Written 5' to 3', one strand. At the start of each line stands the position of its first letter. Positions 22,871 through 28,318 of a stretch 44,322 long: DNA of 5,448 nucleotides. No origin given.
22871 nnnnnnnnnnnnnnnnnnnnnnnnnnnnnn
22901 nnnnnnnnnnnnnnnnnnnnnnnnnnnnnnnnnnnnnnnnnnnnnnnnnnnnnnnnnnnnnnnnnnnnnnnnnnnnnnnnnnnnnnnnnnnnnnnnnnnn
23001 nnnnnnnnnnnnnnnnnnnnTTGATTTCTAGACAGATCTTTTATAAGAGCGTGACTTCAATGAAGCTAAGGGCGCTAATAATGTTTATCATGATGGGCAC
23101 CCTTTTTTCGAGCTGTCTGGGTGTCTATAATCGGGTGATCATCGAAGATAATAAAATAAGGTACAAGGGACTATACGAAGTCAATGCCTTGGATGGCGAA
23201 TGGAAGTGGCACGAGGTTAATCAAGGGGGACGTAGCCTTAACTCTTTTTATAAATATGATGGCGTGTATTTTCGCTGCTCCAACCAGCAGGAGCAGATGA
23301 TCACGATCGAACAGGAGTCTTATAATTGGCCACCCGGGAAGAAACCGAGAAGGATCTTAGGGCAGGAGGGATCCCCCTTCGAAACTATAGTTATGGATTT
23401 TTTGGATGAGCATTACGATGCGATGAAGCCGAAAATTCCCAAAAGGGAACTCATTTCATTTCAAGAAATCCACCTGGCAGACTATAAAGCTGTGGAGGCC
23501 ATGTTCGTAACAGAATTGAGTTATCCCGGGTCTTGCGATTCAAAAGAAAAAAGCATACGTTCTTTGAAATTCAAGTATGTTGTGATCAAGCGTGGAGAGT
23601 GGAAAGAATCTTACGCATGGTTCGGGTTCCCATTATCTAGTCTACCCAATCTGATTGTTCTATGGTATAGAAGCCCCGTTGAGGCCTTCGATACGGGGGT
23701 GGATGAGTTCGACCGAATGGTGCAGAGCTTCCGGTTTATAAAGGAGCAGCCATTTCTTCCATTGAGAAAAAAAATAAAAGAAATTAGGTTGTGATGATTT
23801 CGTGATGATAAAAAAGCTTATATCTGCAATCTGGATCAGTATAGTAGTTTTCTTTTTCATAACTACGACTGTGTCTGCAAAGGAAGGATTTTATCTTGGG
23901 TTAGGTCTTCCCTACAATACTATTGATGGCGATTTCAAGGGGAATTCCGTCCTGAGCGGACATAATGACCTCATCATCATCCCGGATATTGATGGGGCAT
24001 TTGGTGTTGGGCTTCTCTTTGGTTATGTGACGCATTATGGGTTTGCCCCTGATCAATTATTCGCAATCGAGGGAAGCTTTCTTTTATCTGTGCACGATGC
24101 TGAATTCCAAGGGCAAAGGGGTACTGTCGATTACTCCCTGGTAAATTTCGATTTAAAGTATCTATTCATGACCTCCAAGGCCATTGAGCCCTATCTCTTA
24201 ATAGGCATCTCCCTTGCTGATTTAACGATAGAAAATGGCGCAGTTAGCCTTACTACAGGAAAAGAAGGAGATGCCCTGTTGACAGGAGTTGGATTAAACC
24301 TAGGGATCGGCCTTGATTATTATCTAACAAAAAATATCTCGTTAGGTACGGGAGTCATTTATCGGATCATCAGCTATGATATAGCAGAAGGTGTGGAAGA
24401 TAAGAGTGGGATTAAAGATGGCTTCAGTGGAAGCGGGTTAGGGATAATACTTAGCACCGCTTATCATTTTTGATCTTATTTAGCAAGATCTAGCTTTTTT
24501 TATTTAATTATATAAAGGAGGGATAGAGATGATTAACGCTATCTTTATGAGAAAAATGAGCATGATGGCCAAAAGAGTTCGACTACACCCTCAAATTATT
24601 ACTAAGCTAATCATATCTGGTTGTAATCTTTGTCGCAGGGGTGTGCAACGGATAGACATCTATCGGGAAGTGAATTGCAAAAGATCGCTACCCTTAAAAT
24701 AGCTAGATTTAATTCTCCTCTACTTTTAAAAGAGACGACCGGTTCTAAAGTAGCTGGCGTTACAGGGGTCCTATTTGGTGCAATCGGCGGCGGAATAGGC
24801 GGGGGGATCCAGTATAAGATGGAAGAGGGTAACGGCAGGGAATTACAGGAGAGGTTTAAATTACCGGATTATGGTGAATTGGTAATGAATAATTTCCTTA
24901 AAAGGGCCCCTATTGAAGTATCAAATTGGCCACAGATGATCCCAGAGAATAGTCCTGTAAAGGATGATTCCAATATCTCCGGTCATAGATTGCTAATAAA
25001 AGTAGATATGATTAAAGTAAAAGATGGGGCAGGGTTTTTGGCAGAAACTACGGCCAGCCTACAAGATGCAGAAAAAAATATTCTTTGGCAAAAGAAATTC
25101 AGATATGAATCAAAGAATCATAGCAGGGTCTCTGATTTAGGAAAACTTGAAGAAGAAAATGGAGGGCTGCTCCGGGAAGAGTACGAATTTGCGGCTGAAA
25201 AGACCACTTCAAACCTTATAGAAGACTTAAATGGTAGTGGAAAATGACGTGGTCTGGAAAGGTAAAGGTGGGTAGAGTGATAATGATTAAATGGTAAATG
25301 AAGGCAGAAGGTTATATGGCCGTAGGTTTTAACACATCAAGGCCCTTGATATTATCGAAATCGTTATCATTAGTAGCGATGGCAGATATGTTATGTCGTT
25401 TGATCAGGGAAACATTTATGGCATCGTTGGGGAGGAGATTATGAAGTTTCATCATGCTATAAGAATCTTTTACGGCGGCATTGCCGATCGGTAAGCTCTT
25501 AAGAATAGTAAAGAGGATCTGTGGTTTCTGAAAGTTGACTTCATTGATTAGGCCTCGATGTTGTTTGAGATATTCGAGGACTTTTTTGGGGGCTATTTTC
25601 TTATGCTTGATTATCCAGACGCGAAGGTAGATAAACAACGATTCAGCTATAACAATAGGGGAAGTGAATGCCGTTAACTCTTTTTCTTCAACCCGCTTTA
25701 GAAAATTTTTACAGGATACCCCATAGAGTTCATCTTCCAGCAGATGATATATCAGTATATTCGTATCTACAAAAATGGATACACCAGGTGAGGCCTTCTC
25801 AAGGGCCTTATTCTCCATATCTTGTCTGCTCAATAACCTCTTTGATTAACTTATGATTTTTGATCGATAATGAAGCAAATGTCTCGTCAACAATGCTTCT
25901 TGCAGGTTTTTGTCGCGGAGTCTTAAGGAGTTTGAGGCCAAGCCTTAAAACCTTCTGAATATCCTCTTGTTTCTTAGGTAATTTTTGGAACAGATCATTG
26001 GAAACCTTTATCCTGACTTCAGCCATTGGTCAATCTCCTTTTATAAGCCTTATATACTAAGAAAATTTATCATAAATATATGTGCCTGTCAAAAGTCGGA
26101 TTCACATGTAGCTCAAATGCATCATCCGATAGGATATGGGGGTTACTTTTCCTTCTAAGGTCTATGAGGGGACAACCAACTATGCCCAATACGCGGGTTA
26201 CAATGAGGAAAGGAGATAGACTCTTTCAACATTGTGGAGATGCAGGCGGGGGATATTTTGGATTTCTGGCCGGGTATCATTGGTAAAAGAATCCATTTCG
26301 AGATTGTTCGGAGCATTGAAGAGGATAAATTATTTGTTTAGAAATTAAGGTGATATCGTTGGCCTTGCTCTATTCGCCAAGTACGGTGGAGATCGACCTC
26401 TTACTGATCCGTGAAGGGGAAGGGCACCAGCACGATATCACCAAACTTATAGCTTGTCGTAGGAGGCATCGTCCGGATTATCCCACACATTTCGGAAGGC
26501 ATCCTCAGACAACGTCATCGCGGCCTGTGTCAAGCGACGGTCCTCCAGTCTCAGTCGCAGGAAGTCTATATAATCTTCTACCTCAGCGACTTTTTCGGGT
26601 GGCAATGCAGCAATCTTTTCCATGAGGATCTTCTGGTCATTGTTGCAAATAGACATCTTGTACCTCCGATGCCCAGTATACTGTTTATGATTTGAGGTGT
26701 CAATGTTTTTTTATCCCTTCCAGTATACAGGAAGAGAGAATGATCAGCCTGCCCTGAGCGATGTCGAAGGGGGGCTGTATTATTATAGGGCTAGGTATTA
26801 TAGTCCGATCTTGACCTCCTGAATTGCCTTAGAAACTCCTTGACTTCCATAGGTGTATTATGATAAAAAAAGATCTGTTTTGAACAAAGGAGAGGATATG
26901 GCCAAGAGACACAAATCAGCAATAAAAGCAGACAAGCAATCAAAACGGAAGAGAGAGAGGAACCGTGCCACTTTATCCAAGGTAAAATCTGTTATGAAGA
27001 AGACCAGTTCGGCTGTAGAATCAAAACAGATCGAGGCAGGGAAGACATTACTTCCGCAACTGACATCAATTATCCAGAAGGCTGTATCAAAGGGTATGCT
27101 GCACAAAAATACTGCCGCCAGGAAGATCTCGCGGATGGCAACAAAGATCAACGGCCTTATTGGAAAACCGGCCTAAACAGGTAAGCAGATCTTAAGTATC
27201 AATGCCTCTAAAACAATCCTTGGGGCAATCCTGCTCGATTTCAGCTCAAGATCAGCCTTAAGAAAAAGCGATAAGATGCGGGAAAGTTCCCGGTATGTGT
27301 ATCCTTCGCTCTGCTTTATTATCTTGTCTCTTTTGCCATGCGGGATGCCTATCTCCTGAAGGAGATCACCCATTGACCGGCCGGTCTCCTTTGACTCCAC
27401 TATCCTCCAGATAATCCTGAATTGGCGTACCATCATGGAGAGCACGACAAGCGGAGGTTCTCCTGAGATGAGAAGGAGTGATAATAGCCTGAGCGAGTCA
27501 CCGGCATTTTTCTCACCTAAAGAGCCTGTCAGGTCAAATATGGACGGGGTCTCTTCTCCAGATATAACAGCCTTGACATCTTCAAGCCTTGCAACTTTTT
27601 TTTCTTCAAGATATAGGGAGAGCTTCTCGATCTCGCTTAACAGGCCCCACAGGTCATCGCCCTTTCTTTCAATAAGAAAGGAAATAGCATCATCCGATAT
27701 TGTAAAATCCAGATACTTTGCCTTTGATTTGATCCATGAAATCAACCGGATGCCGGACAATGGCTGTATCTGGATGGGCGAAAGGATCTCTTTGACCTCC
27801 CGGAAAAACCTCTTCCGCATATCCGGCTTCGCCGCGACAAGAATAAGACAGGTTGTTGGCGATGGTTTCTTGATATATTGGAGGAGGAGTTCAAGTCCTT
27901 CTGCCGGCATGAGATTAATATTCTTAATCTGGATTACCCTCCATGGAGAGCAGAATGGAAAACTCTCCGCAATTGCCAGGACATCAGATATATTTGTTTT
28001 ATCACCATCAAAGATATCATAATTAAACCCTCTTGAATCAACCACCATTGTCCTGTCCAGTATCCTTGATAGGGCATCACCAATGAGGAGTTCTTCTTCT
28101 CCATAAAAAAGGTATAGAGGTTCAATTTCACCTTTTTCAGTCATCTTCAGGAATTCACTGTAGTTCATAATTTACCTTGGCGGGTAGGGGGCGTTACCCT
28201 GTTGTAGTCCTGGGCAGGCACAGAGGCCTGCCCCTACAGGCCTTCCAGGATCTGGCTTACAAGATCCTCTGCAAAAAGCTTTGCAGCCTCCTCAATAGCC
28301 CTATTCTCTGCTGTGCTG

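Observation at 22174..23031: Unrecognised glycine-zipper-rich C-terminal domain after the Rhs DPSGH cleavage motif: candidate membrane-targeting toxin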

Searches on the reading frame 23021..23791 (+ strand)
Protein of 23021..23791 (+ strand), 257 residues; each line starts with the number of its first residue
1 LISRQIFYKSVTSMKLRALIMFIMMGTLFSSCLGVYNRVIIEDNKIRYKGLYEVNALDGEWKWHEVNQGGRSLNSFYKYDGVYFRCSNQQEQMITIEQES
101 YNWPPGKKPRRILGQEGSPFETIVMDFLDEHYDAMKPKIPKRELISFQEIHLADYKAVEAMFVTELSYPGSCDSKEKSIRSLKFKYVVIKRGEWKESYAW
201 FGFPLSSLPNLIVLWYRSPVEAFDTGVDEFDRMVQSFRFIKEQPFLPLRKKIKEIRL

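Call 3: search_protein_families(library=pfam, proteins=[window:23021-23791:+], max_evalue=1)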
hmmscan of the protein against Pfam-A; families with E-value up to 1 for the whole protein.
window:23021-23791:+ (257 aa): 0 families

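Call 4: search_protein_families(library=ncbifam, proteins=[window:23021-23791:+], max_evalue=1)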
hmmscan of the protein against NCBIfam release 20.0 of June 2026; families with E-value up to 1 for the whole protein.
window:23021-23791:+ (257 aa): 0 families

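Call 66: find_homologous_proteins(query=window:23060-23791:+, max_evalue=0.001)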
Query window:23060-23791:+ (244 aa): 1 proteins with E <= 0.001 among 89 candidates.
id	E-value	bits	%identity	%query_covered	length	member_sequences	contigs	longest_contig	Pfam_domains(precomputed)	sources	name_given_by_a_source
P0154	4.5e-164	562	100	100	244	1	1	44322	-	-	-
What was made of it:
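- Tried and rejected: A word-indexed homologue search with the immunity protein found only the protein itself (call 66).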

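Call 87: find_encoding_contigs(protein=P0154, flank=1000, max_places=3)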
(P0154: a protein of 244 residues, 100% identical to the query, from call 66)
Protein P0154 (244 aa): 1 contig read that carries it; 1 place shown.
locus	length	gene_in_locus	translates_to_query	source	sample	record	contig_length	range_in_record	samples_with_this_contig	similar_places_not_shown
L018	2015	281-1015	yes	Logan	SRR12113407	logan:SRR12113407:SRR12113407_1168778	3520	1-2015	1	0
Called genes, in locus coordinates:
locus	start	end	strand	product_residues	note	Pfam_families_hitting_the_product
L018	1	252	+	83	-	?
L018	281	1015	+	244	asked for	-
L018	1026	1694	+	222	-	PF13505:OMP_b-brl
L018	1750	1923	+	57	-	-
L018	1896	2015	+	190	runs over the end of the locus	-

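Call 97: search_solved_structures(query=A5, max_evalue=1)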
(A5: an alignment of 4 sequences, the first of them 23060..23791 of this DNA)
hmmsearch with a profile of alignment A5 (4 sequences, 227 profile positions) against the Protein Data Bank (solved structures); distinct sequences matched with E-value up to 1: 0.
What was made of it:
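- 23060..23794 (+): Candidate cognate immunity protein: a 244-aa lipoprotein (lipobox LFSS|C). There is no Pfam, NCBIfam or PDB hit (calls 3, 4, 97).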

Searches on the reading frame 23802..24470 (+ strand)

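Call 3: search_protein_families(library=pfam, proteins=[window:23802-24470:+], max_evalue=1)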
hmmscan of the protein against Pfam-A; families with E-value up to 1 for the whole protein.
window:23802-24470:+ (223 aa): 5 families
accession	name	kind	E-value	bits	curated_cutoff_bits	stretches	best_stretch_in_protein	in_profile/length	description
PF13505.12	OMP_b-brl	-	1.8e-11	45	28.7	1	24-200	13-158/175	Outer membrane protein beta-barrel domain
PF03922.20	OmpW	-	0.005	17.2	24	1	117-191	89-164/195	OmpW family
PF02462.21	Opacity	-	0.021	15.3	21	1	118-190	36-105/126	Opacity family porin protein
PF13568.12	OMP_b-brl_2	-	0.054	14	27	1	158-202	33-76/175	Outer membrane protein beta-barrel domain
PF05150.18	Legionella_OMP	-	0.064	12.6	25.4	1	108-181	99-177/281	Legionella pneumophila major outer membrane protein precursor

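Call 4: search_protein_families(library=ncbifam, proteins=[window:23802-24470:+], max_evalue=1)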
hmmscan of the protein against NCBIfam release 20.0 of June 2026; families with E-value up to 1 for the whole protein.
window:23802-24470:+ (223 aa): 3 families
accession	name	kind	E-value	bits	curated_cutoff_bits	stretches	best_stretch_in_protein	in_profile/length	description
NF052316.1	T9SS_PorG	equivalog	0.00058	19.7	130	1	108-201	84-172/209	type IX secretion system protein PorG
NF033908.1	AcfA_fam_omp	subfamily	0.0016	17.9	100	1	161-189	172-200/217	AcfA family outer membrane beta-barrel protein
TIGR04565.1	OMP_myx_plus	subfamily_domain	0.0056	16.7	60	1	68-190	10-137/161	outer membrane beta-barrel domain-containing protein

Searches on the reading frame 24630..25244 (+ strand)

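Call 3: search_protein_families(library=pfam, proteins=[window:24630-25244:+], max_evalue=1)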
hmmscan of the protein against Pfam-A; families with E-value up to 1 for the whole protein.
window:24630-25244:+ (205 aa): 1 family
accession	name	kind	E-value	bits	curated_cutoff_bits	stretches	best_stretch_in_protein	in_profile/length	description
PF07788.17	PDDEXK_10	-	0.07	13.5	21.2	1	124-169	4-48/74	PD-(D/E)XK nuclease superfamily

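Call 4: search_protein_families(library=ncbifam, proteins=[window:24630-25244:+], max_evalue=1)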
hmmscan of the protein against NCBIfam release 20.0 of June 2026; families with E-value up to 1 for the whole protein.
window:24630-25244:+ (205 aa): 0 families

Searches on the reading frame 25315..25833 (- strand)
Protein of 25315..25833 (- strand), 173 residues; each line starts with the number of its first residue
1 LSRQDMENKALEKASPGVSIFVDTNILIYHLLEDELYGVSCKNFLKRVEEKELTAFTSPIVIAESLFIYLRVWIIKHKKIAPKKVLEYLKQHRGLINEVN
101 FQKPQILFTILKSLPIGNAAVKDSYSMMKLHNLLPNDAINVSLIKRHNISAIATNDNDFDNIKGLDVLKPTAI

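Call 40: search_protein_families(library=pfam, proteins=[window:25315-25833:-], max_evalue=0.00001)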
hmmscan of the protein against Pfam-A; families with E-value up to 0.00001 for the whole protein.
window:25315-25833:- (173 aa): 1 family
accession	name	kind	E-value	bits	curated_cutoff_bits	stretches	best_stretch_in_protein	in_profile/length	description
PF01850.27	PIN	-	3.7e-16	60.3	23.6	1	20-164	1-119/120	PIN domain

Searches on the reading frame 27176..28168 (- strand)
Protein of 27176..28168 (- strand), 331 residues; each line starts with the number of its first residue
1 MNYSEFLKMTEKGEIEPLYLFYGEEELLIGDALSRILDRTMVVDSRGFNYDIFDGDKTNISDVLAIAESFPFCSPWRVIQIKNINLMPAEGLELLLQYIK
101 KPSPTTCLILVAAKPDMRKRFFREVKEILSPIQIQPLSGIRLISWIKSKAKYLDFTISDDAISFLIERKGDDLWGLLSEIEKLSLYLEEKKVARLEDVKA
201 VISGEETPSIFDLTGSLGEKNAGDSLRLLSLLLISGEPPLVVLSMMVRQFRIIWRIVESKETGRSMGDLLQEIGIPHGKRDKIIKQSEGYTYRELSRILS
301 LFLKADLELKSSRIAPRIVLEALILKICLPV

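Call 40: search_protein_families(library=pfam, proteins=[window:27176-28168:-], max_evalue=0.00001)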
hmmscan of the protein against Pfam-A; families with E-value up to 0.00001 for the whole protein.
window:27176-28168:- (331 aa): 2 families
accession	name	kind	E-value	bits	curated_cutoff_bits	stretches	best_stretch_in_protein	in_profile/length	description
PF21694.2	DNA_pol3_delta_C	-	3.8e-21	75.8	27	1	209-327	3-121/121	DNA polymerase III delta subunit, C-terminal domain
PF06144.19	DNA_pol3_delta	-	8.3e-16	58.5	21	1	19-126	1-115/124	DNA polymerase III, delta subunit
